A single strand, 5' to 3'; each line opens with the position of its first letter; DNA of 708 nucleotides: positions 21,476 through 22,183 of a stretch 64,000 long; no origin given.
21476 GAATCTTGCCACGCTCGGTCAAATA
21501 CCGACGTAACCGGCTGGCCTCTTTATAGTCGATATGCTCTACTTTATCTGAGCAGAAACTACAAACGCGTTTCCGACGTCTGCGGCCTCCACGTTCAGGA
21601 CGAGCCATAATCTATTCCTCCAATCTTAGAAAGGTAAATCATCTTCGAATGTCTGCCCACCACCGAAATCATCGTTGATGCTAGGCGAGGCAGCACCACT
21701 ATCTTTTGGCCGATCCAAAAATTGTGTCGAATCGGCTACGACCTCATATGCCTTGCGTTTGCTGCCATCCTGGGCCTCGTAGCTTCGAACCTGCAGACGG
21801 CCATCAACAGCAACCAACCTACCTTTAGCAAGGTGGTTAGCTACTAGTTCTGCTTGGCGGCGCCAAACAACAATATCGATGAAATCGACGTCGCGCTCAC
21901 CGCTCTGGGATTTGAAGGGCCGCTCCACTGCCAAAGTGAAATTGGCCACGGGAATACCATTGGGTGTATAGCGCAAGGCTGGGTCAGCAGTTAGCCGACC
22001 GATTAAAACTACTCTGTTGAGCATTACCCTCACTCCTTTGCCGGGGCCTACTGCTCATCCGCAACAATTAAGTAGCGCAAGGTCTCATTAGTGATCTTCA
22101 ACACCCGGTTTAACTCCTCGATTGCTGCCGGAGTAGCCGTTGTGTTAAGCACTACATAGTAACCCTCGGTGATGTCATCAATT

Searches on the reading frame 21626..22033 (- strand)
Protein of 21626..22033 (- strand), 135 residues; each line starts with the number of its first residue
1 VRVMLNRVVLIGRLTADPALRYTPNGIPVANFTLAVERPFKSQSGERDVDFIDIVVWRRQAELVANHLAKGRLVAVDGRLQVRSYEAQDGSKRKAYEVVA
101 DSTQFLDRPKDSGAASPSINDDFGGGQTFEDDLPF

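Call 58: search_protein_families(library=pfam, proteins=[window:21626-22033:-], max_evalue=0.00001)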
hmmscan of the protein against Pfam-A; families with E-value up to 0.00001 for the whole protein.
window:21626-22033:- (135 aa): 2 families
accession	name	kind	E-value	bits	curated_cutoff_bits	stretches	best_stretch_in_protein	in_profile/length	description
PF00436.31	SSB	-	4.5e-35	120.3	26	1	5-106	1-104/104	Single-strand binding protein family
PF22657.2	SSB_1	-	7.9e-08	32.8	27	1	6-84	1-79/91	Another single-strand binding protein family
